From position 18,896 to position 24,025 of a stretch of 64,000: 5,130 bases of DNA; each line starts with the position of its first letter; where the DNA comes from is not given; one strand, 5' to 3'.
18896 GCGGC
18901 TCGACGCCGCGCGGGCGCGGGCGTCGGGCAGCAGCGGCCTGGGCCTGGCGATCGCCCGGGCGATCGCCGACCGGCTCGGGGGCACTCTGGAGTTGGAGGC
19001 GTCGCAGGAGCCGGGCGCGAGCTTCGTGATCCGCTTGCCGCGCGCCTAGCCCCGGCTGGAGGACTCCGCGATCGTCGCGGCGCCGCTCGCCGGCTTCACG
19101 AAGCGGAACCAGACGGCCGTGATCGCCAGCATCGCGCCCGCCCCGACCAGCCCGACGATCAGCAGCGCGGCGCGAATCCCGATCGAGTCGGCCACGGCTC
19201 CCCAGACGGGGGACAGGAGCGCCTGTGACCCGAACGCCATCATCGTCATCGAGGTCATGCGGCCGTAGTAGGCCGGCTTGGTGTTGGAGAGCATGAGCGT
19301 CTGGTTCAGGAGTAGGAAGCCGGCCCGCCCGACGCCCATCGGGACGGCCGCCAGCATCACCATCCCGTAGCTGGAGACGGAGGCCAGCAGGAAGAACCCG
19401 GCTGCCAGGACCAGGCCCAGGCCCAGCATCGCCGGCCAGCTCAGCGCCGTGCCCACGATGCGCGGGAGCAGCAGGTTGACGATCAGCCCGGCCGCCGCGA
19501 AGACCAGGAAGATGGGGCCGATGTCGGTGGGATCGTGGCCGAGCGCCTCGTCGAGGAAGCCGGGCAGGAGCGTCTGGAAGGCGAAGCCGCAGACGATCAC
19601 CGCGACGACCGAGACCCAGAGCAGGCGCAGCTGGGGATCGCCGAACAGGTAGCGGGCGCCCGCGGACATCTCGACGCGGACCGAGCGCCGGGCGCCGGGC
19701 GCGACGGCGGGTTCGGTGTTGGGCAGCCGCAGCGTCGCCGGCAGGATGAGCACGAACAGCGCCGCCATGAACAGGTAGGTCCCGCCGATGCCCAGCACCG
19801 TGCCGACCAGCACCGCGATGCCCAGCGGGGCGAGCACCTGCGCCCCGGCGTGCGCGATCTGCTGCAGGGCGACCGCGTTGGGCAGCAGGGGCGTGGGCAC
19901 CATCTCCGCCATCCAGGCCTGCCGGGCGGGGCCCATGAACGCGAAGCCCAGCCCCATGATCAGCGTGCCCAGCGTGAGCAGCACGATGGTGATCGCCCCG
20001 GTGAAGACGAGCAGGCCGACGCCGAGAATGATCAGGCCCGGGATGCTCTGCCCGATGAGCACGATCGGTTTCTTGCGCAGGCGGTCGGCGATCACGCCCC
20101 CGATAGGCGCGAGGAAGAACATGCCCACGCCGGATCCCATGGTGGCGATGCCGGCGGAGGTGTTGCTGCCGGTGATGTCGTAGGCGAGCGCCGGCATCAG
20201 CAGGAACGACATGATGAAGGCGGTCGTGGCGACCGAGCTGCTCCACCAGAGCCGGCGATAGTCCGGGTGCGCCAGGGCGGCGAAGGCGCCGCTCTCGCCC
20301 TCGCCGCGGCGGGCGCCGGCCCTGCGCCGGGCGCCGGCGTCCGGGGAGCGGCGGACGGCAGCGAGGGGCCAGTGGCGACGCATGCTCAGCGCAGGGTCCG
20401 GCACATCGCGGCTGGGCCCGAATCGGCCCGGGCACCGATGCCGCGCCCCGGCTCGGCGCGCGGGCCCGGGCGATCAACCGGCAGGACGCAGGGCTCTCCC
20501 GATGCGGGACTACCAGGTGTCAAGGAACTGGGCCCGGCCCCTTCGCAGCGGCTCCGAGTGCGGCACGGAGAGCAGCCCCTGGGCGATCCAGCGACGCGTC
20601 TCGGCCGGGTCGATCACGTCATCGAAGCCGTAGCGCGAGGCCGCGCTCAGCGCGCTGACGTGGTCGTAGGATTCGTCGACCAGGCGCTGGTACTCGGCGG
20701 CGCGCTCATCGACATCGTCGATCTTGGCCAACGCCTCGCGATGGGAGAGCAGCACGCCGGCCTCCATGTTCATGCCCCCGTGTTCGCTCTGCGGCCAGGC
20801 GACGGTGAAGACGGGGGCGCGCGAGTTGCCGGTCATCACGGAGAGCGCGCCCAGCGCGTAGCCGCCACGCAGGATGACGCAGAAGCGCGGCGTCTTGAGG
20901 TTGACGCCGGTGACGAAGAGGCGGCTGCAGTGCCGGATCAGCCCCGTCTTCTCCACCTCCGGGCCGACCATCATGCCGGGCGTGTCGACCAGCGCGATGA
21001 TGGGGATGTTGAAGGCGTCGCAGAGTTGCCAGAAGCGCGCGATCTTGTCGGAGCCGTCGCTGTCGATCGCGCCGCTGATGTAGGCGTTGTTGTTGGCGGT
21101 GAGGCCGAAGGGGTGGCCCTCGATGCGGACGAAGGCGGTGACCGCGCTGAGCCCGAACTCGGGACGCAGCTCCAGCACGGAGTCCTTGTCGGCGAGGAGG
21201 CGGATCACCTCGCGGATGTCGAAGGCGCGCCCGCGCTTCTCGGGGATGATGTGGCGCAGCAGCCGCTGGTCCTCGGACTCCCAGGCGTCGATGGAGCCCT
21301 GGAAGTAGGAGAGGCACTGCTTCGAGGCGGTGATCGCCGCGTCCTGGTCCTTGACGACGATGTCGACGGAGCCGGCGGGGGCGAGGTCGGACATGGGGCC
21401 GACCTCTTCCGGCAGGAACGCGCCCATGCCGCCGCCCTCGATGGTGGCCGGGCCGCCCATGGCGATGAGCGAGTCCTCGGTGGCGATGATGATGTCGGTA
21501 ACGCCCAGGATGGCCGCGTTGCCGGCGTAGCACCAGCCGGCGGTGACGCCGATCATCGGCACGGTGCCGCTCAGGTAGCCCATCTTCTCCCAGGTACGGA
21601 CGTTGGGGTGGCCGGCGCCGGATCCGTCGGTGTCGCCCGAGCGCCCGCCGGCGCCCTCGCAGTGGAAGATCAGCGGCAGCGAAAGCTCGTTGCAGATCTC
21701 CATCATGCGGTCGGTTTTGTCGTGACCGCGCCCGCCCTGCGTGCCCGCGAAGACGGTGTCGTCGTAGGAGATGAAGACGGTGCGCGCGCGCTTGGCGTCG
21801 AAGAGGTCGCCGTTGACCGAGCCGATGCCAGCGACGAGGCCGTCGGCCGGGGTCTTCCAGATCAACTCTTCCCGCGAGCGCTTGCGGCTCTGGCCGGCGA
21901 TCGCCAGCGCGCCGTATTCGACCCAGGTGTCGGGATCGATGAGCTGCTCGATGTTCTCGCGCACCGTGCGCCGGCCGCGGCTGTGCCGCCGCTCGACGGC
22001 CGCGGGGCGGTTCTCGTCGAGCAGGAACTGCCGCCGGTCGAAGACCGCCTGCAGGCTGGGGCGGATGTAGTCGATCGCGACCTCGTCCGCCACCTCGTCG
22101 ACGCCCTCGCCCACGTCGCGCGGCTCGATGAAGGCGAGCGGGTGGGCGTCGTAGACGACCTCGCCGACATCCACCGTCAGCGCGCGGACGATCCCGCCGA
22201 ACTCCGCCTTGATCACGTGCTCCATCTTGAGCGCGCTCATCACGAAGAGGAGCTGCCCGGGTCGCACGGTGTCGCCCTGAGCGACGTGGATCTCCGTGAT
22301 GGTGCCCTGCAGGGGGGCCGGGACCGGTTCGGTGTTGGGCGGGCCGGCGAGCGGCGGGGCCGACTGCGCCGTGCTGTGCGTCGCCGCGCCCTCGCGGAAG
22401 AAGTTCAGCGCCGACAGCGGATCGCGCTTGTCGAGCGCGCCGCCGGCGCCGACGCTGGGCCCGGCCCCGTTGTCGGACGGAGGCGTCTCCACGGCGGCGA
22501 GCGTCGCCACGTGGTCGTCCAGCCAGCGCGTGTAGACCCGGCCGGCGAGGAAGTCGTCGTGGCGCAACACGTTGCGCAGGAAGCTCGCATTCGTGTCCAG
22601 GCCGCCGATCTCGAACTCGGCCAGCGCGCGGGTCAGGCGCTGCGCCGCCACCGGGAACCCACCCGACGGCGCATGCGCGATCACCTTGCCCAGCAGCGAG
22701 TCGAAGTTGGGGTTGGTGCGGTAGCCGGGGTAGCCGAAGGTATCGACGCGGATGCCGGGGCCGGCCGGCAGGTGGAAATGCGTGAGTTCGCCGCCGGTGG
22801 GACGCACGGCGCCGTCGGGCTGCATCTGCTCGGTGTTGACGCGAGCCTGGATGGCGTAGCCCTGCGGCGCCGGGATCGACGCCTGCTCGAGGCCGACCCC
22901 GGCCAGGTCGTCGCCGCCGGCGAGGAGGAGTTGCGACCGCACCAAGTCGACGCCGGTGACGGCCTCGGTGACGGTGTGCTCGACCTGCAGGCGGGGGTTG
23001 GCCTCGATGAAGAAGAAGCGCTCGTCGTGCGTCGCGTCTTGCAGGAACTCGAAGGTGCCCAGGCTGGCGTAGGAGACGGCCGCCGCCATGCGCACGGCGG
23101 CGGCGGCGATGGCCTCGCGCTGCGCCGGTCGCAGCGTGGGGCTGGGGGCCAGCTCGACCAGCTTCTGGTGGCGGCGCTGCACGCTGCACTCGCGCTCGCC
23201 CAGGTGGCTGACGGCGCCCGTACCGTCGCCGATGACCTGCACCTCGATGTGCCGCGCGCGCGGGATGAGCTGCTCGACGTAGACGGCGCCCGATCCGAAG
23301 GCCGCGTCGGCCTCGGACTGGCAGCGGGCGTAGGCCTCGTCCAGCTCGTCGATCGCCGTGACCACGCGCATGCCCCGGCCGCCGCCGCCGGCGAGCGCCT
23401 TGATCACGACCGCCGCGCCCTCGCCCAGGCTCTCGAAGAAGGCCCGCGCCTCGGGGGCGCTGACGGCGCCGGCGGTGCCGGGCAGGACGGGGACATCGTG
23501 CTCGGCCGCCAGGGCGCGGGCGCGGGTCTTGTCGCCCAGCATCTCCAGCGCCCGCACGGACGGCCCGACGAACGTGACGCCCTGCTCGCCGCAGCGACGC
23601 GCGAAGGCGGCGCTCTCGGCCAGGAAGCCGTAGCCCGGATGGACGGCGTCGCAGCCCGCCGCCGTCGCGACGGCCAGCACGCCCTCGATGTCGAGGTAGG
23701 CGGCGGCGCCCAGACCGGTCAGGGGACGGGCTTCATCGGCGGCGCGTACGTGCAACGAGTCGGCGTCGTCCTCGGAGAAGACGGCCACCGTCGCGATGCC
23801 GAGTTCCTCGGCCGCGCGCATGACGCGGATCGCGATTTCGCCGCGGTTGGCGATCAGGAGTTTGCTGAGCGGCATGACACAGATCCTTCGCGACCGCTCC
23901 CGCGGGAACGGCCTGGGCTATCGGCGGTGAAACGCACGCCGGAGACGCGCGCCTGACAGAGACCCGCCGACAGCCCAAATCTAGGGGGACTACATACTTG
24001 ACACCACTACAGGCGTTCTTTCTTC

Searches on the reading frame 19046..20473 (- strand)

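Call 37: search_protein_families(library=pfam, proteins=[window:19046-20473:-], max_evalue=0.01)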
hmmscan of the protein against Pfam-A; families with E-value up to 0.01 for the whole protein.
window:19046-20473:- (475 aa): 3 families
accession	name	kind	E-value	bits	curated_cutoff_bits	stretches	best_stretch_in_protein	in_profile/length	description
PF07690.21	MFS_1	-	1.2e-29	103.8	33.4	1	76-415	2-340/347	Major Facilitator Superfamily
PF05977.19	MFS_3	-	1.4e-18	67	27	1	62-464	2-399/524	Transmembrane secretion effector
PF13347.12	MFS_2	-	1.8e-05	23.9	27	1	67-192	221-343/427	MFS/sugar transport protein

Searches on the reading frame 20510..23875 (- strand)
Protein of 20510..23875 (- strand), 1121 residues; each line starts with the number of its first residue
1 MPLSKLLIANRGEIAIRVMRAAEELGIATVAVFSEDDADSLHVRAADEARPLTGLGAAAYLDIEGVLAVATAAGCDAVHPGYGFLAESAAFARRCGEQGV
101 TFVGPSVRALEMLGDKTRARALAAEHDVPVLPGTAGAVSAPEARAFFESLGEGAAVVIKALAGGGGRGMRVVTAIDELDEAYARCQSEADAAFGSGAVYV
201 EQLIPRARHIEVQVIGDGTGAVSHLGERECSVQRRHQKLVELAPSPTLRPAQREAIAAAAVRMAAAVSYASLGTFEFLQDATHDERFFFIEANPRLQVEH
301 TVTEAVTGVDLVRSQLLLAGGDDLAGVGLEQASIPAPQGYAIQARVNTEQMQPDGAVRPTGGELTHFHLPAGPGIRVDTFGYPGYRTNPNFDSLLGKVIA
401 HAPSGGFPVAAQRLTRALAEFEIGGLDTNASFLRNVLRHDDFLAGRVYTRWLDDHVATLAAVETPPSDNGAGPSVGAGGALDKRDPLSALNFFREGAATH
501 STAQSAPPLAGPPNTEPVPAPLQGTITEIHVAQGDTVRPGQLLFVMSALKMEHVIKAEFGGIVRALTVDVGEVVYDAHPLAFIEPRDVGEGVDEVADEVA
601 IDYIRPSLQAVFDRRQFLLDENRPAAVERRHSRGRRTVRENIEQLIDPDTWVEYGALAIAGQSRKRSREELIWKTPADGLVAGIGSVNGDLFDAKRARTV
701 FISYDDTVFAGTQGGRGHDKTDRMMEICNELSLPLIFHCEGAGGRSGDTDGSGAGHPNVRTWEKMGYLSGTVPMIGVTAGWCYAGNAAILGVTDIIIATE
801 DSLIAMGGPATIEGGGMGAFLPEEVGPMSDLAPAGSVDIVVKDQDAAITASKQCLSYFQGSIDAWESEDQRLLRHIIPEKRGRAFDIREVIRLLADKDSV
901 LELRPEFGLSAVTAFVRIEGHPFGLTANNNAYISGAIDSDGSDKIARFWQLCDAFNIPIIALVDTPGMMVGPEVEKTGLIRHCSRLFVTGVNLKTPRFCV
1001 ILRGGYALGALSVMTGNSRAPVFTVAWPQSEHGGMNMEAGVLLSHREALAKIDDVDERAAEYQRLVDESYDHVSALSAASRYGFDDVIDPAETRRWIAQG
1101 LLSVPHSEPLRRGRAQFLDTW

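Call 37: search_protein_families(library=pfam, proteins=[window:20510-23875:-], max_evalue=0.01)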
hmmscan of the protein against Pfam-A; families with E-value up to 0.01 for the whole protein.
window:20510-23875:- (1121 aa): 12 families
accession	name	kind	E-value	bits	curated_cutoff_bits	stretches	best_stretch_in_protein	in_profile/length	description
PF01039.27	Carboxyl_trans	-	5e-65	220.4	22.3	1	630-1099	2-473/493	Carboxyl transferase domain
PF02786.22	CPSase_L_D2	-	4.2e-58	196.8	19.8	1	115-325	1-209/211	Carbamoyl-phosphate synthase L chain, ATP binding domain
PF00289.28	Biotin_carb_N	-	5.6e-40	136.7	25.5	1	4-109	3-109/110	Biotin carboxylase, N-terminal domain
PF02785.25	Biotin_carb_C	-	8.2e-29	100.3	32.4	1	343-453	1-107/108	Biotin carboxylase C-terminal domain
PF03255.19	ACCA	-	1.1e-11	44.9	23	1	934-1018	125-209/310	Acetyl co-enzyme A carboxylase carboxyltransferase-like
PF00364.28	Biotin_lipoyl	-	5.7e-10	39.3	22.1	1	518-582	3-72/73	Biotin-requiring enzyme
PF13533.13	Biotin_lipoyl_2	-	9.7e-06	25.7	29.8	1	520-546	5-31/32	Biotin-lipoyl like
PF02222.28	ATP-grasp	-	1.8e-05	24.9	27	1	139-295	18-162/179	ATP-grasp domain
PF16576.10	HlyD_D23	-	0.00021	21.1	30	0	515-549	108-142/214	Barrel-sandwich domain of CusB or HlyD membrane-fusion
PF07478.18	Dala_Dala_lig_C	-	0.00049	20.1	24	1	156-294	39-174/204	D-ala D-ala ligase C-terminus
PF13437.12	HlyD_3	-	0.0005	21.2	22.2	0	519-546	3-30/106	HlyD family secretion protein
PF11379.13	DUF3182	-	0.0051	16.2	26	1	120-194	104-177/354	Protein of unknown function (DUF3182)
